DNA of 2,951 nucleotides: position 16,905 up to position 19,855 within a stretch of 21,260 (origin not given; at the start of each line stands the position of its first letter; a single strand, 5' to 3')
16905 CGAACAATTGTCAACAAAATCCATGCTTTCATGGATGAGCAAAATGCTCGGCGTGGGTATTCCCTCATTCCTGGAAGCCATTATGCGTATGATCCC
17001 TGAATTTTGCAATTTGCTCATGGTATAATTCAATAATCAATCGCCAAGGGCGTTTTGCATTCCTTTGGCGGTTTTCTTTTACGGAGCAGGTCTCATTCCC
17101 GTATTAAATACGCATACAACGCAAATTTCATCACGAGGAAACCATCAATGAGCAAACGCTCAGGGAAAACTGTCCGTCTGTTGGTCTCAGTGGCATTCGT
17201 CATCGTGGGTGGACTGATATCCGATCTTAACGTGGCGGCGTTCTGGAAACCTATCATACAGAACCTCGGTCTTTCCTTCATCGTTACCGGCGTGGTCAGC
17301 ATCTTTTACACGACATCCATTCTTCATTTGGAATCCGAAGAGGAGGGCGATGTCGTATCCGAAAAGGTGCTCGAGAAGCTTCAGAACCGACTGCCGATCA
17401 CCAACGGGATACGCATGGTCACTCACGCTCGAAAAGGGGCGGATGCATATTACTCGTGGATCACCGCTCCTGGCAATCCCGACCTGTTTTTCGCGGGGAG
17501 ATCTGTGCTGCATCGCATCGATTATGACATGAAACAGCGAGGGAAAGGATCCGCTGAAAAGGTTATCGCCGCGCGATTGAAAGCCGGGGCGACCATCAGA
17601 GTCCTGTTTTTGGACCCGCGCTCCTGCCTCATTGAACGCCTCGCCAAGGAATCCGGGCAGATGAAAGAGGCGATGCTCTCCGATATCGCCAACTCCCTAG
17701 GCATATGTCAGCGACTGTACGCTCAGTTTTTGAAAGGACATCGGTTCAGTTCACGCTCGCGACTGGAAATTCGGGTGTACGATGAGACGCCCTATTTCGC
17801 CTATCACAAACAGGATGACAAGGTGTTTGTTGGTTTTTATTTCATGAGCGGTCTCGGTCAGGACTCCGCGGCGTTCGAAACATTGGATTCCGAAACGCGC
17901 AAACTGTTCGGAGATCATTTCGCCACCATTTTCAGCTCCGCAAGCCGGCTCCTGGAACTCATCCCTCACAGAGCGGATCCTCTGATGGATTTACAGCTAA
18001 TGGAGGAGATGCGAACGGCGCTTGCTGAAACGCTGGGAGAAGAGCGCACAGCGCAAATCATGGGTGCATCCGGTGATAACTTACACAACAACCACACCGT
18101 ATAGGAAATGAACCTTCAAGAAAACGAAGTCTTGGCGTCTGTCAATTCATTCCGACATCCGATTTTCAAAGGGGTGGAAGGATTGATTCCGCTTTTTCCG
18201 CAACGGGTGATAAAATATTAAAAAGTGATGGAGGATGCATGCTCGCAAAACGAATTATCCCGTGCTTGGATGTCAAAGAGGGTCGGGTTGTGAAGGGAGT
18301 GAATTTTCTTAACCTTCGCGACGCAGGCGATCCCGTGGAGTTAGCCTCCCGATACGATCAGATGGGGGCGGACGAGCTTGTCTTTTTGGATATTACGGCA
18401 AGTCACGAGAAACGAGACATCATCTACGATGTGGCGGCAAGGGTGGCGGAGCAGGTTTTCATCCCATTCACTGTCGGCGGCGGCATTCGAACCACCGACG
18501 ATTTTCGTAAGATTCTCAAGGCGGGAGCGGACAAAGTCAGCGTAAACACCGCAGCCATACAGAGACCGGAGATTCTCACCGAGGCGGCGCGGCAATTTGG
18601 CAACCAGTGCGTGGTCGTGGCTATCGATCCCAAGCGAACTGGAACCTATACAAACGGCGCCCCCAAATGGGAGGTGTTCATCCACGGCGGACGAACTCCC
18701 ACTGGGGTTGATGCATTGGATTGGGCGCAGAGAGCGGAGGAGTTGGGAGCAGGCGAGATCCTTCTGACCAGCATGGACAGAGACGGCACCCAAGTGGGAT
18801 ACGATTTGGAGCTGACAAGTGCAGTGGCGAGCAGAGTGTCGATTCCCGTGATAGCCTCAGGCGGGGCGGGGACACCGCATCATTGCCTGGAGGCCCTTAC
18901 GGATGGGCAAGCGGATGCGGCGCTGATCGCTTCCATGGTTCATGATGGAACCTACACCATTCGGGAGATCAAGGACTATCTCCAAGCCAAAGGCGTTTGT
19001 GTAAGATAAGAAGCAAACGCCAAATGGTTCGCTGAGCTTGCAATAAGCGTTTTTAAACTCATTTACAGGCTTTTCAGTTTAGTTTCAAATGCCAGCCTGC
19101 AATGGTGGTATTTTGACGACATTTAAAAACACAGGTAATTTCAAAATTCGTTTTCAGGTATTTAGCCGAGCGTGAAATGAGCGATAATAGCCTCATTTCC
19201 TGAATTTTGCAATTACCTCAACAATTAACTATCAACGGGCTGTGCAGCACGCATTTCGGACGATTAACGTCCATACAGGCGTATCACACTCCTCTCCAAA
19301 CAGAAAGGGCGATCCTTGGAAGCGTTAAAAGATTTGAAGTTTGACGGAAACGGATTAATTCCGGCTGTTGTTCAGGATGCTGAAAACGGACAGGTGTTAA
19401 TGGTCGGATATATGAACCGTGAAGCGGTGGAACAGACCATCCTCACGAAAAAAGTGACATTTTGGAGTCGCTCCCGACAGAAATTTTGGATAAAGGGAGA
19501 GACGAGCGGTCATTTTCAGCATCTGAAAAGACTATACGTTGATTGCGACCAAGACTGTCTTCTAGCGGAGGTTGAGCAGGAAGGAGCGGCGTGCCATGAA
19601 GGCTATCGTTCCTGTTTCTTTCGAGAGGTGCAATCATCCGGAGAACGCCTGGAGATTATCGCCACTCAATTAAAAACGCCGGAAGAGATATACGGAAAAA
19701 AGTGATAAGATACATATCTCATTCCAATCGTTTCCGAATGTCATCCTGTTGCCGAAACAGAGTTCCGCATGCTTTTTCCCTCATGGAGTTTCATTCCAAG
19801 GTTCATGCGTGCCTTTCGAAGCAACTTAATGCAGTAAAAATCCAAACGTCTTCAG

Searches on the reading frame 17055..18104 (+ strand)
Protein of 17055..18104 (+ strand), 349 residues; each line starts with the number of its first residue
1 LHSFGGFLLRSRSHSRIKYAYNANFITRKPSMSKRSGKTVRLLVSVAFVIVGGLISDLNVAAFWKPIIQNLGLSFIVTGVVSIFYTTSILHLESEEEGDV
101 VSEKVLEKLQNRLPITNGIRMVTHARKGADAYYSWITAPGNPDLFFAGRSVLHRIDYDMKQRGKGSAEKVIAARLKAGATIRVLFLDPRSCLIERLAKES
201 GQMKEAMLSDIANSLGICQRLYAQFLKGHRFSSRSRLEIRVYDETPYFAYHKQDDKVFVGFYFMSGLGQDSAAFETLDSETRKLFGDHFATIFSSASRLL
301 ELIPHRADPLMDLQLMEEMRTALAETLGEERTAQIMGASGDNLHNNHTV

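Call 29: search_protein_families(library=pfam, proteins=[window:17055-18104:+], max_evalue=0.001)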
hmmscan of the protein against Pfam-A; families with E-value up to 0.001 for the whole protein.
window:17055-18104:+ (349 aa): 1 family
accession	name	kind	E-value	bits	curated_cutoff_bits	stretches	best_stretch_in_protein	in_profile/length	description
PF19319.4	DUF5919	-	2.9e-05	24.4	23.5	1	176-255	25-99/161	Domain of unknown function (DUF5919)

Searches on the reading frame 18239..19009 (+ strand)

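Call 29: search_protein_families(library=pfam, proteins=[window:18239-19009:+], max_evalue=0.001)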
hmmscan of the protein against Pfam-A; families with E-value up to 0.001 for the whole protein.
window:18239-19009:+ (256 aa): 8 families
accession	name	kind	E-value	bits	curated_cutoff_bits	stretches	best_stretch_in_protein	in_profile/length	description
PF00977.27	His_biosynth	-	7.5e-85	284.4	23.6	1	5-239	1-227/228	Histidine biosynthesis protein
PF01207.24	Dus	-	6.9e-07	29.1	20.4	1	34-117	142-227/311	Dihydrouridine synthase (Dus)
PF02581.23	TMP-TENI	-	3e-06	27.2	27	0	36-105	108-179/180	Thiamine monophosphate synthase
PF01180.27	DHO_dh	-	6.9e-06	25.9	27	0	62-109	230-276/291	Dihydroorotate dehydrogenase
PF05690.20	ThiG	-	1e-05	25.4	23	0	163-235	137-208/247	Thiazole biosynthesis protein ThiG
PF03060.21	NMO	-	5.7e-05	23.1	28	0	163-231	149-222/331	Nitronate monooxygenase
PF04309.18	G3P_antiterm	-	0.00028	20.8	27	0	62-104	127-169/173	Glycerol-3-phosphate responsive antiterminator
PF00478.31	IMPDH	-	0.00085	18.9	25.6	0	59-102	129-172/345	IMP dehydrogenase / GMP reductase domain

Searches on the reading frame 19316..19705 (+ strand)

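Call 29: search_protein_families(library=pfam, proteins=[window:19316-19705:+], max_evalue=0.001)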
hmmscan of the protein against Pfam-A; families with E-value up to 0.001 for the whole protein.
window:19316-19705:+ (129 aa): 1 family
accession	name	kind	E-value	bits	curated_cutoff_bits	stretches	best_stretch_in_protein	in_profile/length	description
PF01502.23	PRA-CH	-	4.1e-36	123.1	27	1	29-102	1-74/74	Phosphoribosyl-AMP cyclohydrolase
